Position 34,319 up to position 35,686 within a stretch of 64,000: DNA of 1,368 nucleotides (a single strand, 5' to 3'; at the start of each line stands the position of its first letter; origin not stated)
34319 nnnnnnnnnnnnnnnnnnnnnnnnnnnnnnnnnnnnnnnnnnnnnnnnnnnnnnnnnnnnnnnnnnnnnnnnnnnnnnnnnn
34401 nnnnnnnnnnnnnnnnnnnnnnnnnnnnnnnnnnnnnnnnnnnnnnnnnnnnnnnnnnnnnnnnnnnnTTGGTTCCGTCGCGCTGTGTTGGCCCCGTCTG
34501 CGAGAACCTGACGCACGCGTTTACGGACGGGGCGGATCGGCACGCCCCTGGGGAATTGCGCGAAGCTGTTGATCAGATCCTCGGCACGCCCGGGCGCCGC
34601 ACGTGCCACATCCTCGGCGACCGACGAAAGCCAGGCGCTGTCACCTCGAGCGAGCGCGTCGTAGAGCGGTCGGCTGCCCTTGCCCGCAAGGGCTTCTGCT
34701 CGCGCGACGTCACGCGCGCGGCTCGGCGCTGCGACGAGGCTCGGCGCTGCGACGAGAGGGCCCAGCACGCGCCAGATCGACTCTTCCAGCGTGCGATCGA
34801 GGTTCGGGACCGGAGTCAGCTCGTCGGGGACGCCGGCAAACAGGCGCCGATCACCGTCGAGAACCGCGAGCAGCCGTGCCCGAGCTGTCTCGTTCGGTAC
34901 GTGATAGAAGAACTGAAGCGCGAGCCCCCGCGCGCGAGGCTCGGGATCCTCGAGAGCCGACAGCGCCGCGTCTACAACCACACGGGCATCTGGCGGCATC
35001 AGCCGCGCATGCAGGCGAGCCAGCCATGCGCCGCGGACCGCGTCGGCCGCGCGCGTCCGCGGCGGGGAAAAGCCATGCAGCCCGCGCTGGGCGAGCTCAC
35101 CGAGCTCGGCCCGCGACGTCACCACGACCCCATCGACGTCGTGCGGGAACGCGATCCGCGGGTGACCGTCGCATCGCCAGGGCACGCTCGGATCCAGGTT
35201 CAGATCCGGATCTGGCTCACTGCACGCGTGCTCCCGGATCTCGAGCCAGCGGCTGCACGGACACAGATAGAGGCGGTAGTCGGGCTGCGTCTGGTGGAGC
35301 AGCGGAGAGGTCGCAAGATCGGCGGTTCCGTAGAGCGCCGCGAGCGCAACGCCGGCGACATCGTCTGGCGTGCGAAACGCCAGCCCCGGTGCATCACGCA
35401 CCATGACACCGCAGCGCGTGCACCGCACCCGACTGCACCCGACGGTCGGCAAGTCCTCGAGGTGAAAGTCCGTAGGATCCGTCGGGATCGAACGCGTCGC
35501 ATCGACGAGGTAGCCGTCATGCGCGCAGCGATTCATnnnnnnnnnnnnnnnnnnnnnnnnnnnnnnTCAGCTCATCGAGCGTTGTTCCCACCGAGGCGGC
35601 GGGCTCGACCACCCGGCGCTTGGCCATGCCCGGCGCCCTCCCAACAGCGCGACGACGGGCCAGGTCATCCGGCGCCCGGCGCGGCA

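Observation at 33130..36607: Uncharacterised three-gene operon ending in a Cys-rich pentapeptide-repeat protein, wedged between IS630 copy 2 and the CARDB genes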

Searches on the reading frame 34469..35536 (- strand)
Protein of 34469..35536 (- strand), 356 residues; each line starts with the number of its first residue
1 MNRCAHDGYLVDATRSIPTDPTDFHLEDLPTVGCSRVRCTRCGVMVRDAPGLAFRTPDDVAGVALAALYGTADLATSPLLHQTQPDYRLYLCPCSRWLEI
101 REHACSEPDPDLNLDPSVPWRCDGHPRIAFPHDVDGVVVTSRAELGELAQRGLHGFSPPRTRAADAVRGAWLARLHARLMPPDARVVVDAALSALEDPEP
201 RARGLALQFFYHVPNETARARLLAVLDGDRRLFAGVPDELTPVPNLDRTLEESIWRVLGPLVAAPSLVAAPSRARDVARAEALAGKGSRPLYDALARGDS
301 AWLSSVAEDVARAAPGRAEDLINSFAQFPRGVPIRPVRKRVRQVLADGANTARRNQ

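Call 30: find_related_loci(query=A2, collection=genome_contigs, flank=10000)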
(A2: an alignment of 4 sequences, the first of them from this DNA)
Query A2 (356 aa) in genome_contigs; peptide patterns used: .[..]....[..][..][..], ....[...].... (x = any residue, [..] = any of these).
24 stretches matched a pattern; 2 encode a relative of the query (tblastn E <= 1e-3); 2 distinct loci.
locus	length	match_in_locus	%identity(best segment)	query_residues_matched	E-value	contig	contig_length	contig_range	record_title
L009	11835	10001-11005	53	1-342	1e-106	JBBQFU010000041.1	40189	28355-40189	MAG: Haliangiales bacterium isolate Co_metawrap_1004 Cmw_1004_k141_21859140_length_40189_cov_8.0000, whole genome shotgu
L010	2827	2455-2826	59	1-125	4e-47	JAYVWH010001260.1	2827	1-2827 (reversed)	MAG: Kofleriaceae bacterium isolate GL82_DN_concoct_89_sub GL82_DN_concoct_89_sub_1259, whole genome shotgun sequence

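Call 33: search_protein_families(library=pfam, proteins=[L009:3-10004:+, L010:3-734:+, L010:750-2447:+], max_evalue=0.01)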
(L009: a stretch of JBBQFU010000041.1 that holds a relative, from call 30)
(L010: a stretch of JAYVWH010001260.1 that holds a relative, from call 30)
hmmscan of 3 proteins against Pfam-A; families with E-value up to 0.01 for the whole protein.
L009:3-10004:+ (3333 aa): 2 families
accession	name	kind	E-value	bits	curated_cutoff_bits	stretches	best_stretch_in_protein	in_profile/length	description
PF00191.25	Annexin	-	2.1e-37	127.4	25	4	296-352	2-58/66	Annexin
PF08587.17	UBA_2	-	0.00085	19.7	23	0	298-335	7-41/45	Ubiquitin associated domain (UBA)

L010:3-734:+ (243 aa): 0 families

L010:750-2447:+ (565 aa): 4 families
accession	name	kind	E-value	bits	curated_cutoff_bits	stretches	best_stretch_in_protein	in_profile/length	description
PF13599.13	Pentapeptide_4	-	1.2e-20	73.8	38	3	244-317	2-75/78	Pentapeptide repeat region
PF00805.28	Pentapeptide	-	4e-17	61.9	20.2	1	327-359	4-36/40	Pentapeptide repeats (8 copies)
PF13576.12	Pentapeptide_3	-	6.3e-15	55.6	27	2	328-360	3-37/48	Pentapeptide repeats (9 copies)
PF23894.2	LD_SV2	-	4.1e-06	27.5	29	1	289-357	26-88/92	SV2A/B/C luminal domain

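Call 34: search_protein_representatives(alignment_id=A2)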
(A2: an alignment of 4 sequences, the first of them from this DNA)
Query: 4 sequences, 347 profile positions. Proteins with E-value up to 0.001 (for the whole library): 668; up to 1e-10: 440; up to 1e-30: 131. The best 150 are listed.
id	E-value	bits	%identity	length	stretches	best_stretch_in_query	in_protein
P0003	2.3e-190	648.3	-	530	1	1-345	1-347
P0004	1.4e-183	626.0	-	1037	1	1-346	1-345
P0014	1.1e-142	491.6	-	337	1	1-340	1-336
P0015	7.4e-135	465.8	-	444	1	1-338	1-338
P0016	9.7e-132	455.6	-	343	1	1-339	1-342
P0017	3.4e-124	430.7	-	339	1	1-338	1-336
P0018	1.9e-123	428.3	-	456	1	1-342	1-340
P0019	4.0e-116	404.2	-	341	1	1-339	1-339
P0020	2.0e-107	375.6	-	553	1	1-342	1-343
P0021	8.5e-106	370.3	-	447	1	1-342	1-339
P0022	9.3e-89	314.2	-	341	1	1-336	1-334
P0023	5.5e-88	311.7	-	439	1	1-345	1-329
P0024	6.5e-88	311.5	-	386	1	53-344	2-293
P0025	4.3e-87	308.7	-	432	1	1-325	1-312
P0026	1.0e-86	307.5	-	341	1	1-341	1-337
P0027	2.2e-84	299.9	-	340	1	1-341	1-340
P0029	7.3e-83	294.8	-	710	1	1-345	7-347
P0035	3.9e-78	279.3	-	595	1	1-338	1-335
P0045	2.9e-67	243.5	-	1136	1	2-219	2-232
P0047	7.5e-67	242.2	-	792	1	1-337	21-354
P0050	7.0e-65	235.7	-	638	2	86-322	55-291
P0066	1.5e-53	198.5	-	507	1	2-317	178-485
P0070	1.0e-50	189.1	-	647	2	2-321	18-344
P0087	1.8e-40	155.4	-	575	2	3-302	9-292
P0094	7.0e-39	150.2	-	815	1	3-315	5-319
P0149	3.2e-30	121.7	-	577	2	1-308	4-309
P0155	7.1e-30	120.6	-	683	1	12-152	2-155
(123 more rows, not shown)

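Call 36: search_protein_families(library=pfam, proteins=[P0045, P0047, P0094, P0029, P0155, P0070, P0050, P0035, P0149, P0087], max_evalue=0.01)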
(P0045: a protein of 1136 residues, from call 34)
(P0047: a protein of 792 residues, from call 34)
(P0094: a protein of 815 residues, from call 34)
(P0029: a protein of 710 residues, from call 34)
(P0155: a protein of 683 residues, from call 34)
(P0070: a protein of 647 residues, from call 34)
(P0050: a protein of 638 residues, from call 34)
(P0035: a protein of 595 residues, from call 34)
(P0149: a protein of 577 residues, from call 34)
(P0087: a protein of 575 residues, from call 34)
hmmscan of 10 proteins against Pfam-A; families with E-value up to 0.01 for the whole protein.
P0045 (1136 aa): 3 families
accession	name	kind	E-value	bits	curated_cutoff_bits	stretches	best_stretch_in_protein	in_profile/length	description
PF07714.23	PK_Tyr_Ser-Thr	-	9.2e-16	58.4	23.1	1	640-842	42-250/258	Protein tyrosine and serine/threonine kinase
PF00069.31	Pkinase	-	4.4e-14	52.9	31.7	1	644-798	43-200/263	Protein kinase domain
PF13424.12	TPR_12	-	7e-09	36.2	30.1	2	925-992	7-76/77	Tetratricopeptide repeat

P0047 (792 aa): 0 families

P0094 (815 aa): 0 families

P0029 (710 aa): 0 families

P0155 (683 aa): 5 families
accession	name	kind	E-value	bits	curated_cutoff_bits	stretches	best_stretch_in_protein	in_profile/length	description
PF13424.12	TPR_12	-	1e-11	45.3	30.1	1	548-618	5-77/77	Tetratricopeptide repeat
PF13181.12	TPR_8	-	4.1e-05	23.9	25.7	0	592-618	7-33/34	Tetratricopeptide repeat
PF00515.34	TPR_1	-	7.6e-05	22.8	27.8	0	589-617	4-32/34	Tetratricopeptide repeat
PF07719.23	TPR_2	-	0.00032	21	27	0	589-617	4-32/34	Tetratricopeptide repeat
PF13374.12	TPR_10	-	0.0012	19.3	27.5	0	506-536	2-32/42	Tetratricopeptide repeat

P0070 (647 aa): 1 family
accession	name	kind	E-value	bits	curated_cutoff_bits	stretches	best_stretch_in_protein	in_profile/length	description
PF14996.11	RMP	-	0.0043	17.7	27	0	102-141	120-154/154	Retinal Maintenance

P0050 (638 aa): 1 family
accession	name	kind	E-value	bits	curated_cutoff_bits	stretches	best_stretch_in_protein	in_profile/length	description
PF06439.18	3keto-disac_hyd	-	7.2e-11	42.9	26.8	1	492-635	23-186/187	3-keto-disaccharide hydrolase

P0035 (595 aa): 1 family
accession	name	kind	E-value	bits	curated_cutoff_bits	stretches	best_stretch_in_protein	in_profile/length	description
PF14996.11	RMP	-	0.0062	17.2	27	0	33-123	73-154/154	Retinal Maintenance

P0149 (577 aa): 0 families

P0087 (575 aa): 0 families

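Call 46: find_related_loci(query=A4, collection=metagenome_contigs, flank=10000)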
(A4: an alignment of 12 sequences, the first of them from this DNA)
Query A4 (356 aa) in metagenome_contigs; peptide patterns used: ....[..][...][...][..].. (x = any residue, [..] = any of these).
135 stretches matched a pattern; 3 encode a relative of the query (tblastn E <= 1e-3); 3 distinct loci.
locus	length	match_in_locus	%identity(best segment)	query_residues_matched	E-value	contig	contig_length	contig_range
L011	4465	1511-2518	53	1-344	2e-110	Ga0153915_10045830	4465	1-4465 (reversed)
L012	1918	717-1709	45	1-346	1e-79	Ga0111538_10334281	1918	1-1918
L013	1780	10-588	42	140-336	5e-28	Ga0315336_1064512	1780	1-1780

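Call 48: find_encoding_contigs(protein=P0014, flank=10000, max_places=4)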
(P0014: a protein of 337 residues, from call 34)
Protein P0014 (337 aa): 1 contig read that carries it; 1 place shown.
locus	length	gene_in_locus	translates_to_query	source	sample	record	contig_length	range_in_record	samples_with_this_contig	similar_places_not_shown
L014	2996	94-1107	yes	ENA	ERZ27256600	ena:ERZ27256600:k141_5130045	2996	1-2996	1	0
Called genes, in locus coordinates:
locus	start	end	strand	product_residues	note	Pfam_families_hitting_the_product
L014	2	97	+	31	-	?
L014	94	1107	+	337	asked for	-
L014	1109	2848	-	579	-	-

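Call 51: predict_structure(alignment_id=A3)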
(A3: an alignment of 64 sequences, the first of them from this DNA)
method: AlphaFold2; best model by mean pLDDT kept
length: 356 residues; sequences in the alignment: 64
mean_pLDDT: 95.4   pTM: 0.91
mean pLDDT of the five models: 95.4, 94.8, 94.6, 94.5, 94.5
residues with pLDDT >= 90: 324; 70-90: 30; 50-70: 2; < 50: 0
segments of 3 or more residues with pLDDT < 50: none
pLDDT, mean of each block of 10 residues (from residue 1): 97 97 96 98 98 88 86 96 96 96 96 93 98 98 98 97 92 98 98 98 97 97 97 97 84 97 84 95 97 97 98 97 97 97 96 88
secondary structure, 60 per line:
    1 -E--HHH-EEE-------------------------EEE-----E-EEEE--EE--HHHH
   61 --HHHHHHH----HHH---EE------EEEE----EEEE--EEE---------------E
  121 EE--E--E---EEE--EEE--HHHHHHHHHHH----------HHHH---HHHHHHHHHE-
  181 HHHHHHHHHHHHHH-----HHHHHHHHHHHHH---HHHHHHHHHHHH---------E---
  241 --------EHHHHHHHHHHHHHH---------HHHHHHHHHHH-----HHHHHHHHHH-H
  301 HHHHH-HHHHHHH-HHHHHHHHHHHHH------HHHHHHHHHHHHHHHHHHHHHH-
elements in order: E9-11 E37-39 E47-50 H57-60 H63-69 E88-91 E96-99 E102-104 E120-122 E132-134 E137-139 H142-152 H163-166 H170-178 H181-194 H200-212 H216-227 H250-263 H273-283 H289-298 H300-305 H307-313 H315-327 H334-355

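Call 56: fold_search(model_id=the predicted structure, library=pdb)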
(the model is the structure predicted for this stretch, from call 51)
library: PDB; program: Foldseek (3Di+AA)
matches with E <= 10: 1288; with E <= 0.001: 0
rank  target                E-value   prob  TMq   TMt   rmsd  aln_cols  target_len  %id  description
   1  8y9r_B                2.6e-03  1.00  0.29  0.36  10.0       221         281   16  Crystal structure of Spiral2 microtubule-binding domain from Physcomitrella patens (released 2024-12-18)
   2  9qpq_J                3.1e-03  1.00  0.33  0.37  10.2       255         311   11  The structure of the COPI leaf bound to GOLPH3 (released 2025-10-22)
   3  8y9r_A                3.7e-03  1.00  0.31  0.37   9.4       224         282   14  Crystal structure of Spiral2 microtubule-binding domain from Physcomitrella patens (released 2024-12-18)
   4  6bcu_W                3.7e-03  0.99  0.26  0.11   9.8       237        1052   17  Cryo-EM structure of the activated RHEB-mTORC1 refined to 3.4 angstrom (released 2017-12-20)
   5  4rv1_A                4.1e-03  0.94  0.20  0.18  13.5       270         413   12  Crystal Structure of Engineered Protein. Northeast Structural Genomics Consortium (NESG) Target OR497. (released 2014-12-10)
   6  4rv1_D                9.3e-03  0.91  0.21  0.20  11.0       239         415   11  Crystal Structure of Engineered Protein. Northeast Structural Genomics Consortium (NESG) Target OR497. (released 2014-12-10)
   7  9pmw_A                9.8e-03  0.99  0.27  0.05   8.0       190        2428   16  Structure of HTTQ23-HAP40 complex bound to macrocycles HHL1, HD4 and HL2 (released 2025-08-20)
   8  4rzp_A                9.8e-03  0.97  0.25  0.33   9.7       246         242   12  Crystal Structure of Engineered Protein. Northeast Structural Genomics Consortium (NESG) Target OR366. (released 2015-01-07)
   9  4rv1_C                1.1e-02  0.90  0.21  0.19  12.8       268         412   13  Crystal Structure of Engineered Protein. Northeast Structural Genomics Consortium (NESG) Target OR497. (released 2014-12-10)
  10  6bvv_A                1.4e-02  0.90  0.22  0.20  13.6       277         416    8  Nipah virus W protein C-terminus in complex with Importin alpha 3 (released 2018-07-04)
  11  5n3u_A                1.5e-02  0.92  0.22  0.27  12.4       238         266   18  The structure of the complex of CpcE and CpcF of phycocyanin lyase from Nostoc sp. PCC7120 (released 2017-12-06)
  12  4imj_A                1.9e-02  0.95  0.25  0.27  11.2       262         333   12  Novel Modifications on C-terminal Domain of RNA Polymerase II can Fine-tune the Phosphatase Activity of Ssu72 (released 2013-08-07)
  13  1b3u_A                2.2e-02  0.96  0.27  0.18  10.6       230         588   11  CRYSTAL STRUCTURE OF CONSTANT REGULATORY DOMAIN OF HUMAN PP2A, PR65ALPHA (released 1999-04-12)
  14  4rv1_F                2.2e-02  0.80  0.21  0.18  12.6       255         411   12  Crystal Structure of Engineered Protein. Northeast Structural Genomics Consortium (NESG) Target OR497. (released 2014-12-10)
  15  7sqc_D2               2.5e-02  0.89  0.24  0.20  10.3       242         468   16  Ciliary C1 central pair apparatus isolated from Chlamydomonas reinhardtii (released 2022-04-13)
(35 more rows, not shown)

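Call 57: search_solved_structures(query=A5, max_evalue=1)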
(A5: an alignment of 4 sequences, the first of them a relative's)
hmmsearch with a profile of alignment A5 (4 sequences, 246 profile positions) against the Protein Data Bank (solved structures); distinct sequences matched with E-value up to 1: 0.

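Call 58: search_protein_families(library=ncbifam, proteins=[L009:9012-10001:+, L011:3-1511:+, L010:750-2447:+, P0014, L011:2532-3851:-], max_evalue=0.1)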
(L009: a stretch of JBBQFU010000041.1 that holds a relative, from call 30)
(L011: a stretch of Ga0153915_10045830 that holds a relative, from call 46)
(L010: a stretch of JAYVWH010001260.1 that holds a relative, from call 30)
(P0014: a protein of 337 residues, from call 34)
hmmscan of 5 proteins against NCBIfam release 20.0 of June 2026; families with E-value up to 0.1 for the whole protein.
L009:9012-10001:+ (330 aa): 1 family
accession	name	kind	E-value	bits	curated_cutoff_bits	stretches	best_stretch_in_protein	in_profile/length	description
NF000021.4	AAC_6p_Serra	exception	0.012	15.4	310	1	148-206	66-122/146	aminoglycoside 6'-N-acetyltransferase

L011:3-1511:+ (503 aa): 0 families

L010:750-2447:+ (565 aa): 20 families
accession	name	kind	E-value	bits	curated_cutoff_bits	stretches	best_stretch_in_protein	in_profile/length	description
NF051894.1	anti_phage_HalA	equivalog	8.2e-10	38.4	250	3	204-265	73-136/338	anti-phage Hailong system effector protein HalA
NF033086.2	penta_rpt_Qnr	equivalog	1.8e-09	37.6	240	2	203-284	15-97/211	Qnr family pentapeptide repeat protein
NF012152.0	penta_rpt_QnrC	exception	4.3e-09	36.7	500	2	204-284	22-103/221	QnrC family quinolone resistance pentapeptide repeat protein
NF047416.1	penta_HetL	equivalog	1.3e-08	34.5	260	2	204-285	44-120/218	heterocyst differentiation pentapeptide repeat protein HetL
NF000056.3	penta_rpt_QnrS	exception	7e-08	32.4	460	1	205-286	28-105/218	QnrS family quinolone resistance pentapeptide repeat protein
NF000071.4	penta_rpt_QnrA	exception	9.2e-08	32.1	450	2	203-284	21-103/218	QnrA family quinolone resistance pentapeptide repeat protein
NF000421.1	penta_rpt_QnrVC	exception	1.9e-07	31.2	460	2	291-362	9-80/218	QnrVC family quinolone resistance pentapeptide repeat protein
NF033375.2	penta_rpt_QnrE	exception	2.4e-07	31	480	1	199-390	14-209/214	QnrE family quinolone resistance pentapeptide repeat protein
NF052603.1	penta_Alr5209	equivalog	4.1e-07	30.1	125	2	219-302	14-97/113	Alr5209 family pentapeptide repeat protein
NF012151.0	penta_rpt_QnrAS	exception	1.6e-06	28.3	490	1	205-285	23-104/218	QnrAS family quinolone resistance pentapeptide repeat protein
NF000349.1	mfpA_AE000516.2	equivalog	3.6e-06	26.9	360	1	301-356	25-79/183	pentapeptide repeat protein MfpA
NF011743.0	PRK15196.1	equivalog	4.3e-06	25.8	354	1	206-316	200-310/350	type III secretion system effector PipB2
NF038182.1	penta_rpt_SmQnr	exception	1.4e-05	25.1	460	0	250-313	122-180/215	SmQnr family pentapeptide repeat protein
NF000420.1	penta_rpt_QnrB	exception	0.00042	20.4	460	1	192-356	7-176/214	QnrB family quinolone resistance pentapeptide repeat protein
NF000139.2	penta_rpt_QnrD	exception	0.00049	20.1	425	1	201-391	16-210/214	QnrD family quinolone resistance pentapeptide repeat protein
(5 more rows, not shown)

P0014 (337 aa): 0 families

L011:2532-3851:- (439 aa): 2 families
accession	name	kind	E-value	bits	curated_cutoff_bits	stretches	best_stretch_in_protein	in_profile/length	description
NF038076.1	fam_STM4015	hypoth_equivalog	5.9e-06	25.5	275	1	313-385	181-256/290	STM4015 family protein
NF000531.2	blaTEM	exception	0.043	13.3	625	1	163-240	130-203/286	TEM family class A beta-lactamase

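Call 70: search_protein_families(library=padloc, proteins=[P0014, L009:9012-10001:+], max_evalue=0.1)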
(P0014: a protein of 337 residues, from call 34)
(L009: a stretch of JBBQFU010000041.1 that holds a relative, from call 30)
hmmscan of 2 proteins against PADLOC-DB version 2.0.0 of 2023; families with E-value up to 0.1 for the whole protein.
P0014 (337 aa): 0 families

L009:9012-10001:+ (330 aa): 0 families

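Call 73: search_solved_structures(query=A3, max_evalue=1)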
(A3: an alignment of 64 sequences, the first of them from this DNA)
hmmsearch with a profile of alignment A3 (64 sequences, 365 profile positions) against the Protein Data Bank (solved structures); distinct sequences matched with E-value up to 1: 22.
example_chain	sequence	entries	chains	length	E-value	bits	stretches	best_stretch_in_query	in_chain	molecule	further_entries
6fsq_A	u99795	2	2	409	0.00011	24.8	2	190-320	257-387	alphaRep A3_bGFPD | A3_bGFPD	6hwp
4zv6_A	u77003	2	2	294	0.0012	21.4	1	190-351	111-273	AlphaRep-7 | alpha-Rep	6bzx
6ft5_A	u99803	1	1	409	0.0014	21.2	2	192-351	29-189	alphaRep A3_A3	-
9sah_A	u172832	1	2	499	0.0036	19.8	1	193-330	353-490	E4-NB2 synthetic fusion protein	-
8aw4_B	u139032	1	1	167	0.0062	19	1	188-305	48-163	ALPHAREP bGFPD-YY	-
6gwc_C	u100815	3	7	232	0.0067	18.9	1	191-351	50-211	iE5 ALPHAREP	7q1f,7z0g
6gx7_E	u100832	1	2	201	0.042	16.3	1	190-331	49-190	iiiA5 ALPHAREP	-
3ltj_A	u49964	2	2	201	0.046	16.2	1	192-351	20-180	AlphaRep-4 | bA3-2: binder of A3 protein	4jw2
3ltm_A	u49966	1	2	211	0.061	15.8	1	192-351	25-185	Alpha-Rep4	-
4xl5_C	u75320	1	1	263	0.083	15.3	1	189-348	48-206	bGFP-A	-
2p0t_A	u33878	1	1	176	0.1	15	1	177-272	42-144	UPF0307 protein PSPTO_4464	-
5mu7_A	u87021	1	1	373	0.16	14.4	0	186-251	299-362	Coatomer subunit beta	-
8aw4_A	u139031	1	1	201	0.18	14.2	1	194-350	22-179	ALPHAREP bB-E3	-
5f0o_A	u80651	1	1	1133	0.26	13.7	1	155-261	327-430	cohesin subunit Pds5, KLTH0D07062p,KLTH0D07062p,KLTH0D07062p,cohesin subunit Pds5, KLTH0D0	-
5f0n_A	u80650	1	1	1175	0.27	13.6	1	155-261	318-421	cohesin subunit Pds5,cohesin subunit Pds5, cohesin subunit Pds5,KLTH0D07062p,cohesin subun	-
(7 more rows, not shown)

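Call 76: find_encoding_contigs(protein=P0027, flank=10000, max_places=6)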
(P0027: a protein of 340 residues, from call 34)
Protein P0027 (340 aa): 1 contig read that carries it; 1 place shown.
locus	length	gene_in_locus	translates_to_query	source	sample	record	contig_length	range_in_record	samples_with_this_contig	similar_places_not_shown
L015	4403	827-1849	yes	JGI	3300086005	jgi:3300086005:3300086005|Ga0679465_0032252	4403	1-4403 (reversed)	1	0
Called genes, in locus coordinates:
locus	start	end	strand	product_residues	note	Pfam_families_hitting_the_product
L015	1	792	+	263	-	?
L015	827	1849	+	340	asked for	-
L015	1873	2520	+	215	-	-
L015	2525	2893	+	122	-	-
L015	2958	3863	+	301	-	-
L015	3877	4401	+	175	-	?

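Call 86: find_related_loci(query=A5, collection=viral_contigs, flank=10000)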
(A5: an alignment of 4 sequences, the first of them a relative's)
Query A5 (330 aa) in viral_contigs; peptide patterns used: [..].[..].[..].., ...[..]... (x = any residue, [..] = any of these).
123 stretches matched a pattern, but none encodes a relative of the query by tblastn (E <= 1e-3).

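Call 87: find_related_loci(query=A4, collection=viral_contigs, flank=10000)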
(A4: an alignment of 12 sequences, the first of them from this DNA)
Query A4 (356 aa) in viral_contigs; peptide patterns used: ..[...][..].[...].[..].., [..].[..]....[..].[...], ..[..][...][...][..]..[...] (x = any residue, [..] = any of these).
36 stretches matched a pattern, but none encodes a relative of the query by tblastn (E <= 1e-3).

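Call 93: find_encoding_contigs(protein=P0066, flank=10000, max_places=6)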
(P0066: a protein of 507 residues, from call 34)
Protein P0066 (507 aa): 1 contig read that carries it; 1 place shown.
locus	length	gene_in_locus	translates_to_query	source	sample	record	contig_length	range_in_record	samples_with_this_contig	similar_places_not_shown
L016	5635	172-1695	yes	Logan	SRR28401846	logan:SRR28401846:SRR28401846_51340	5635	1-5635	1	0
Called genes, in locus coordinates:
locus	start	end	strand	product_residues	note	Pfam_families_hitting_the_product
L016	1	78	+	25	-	?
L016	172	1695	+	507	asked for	-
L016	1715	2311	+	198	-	-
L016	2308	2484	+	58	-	-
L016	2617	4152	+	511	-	PF14200:RicinB_lectin_2 (faint), PF00652:Ricin_B_lectin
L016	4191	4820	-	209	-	PF01370:Epimerase, PF05368:NmrA, PF13460:NAD_binding_10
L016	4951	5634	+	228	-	?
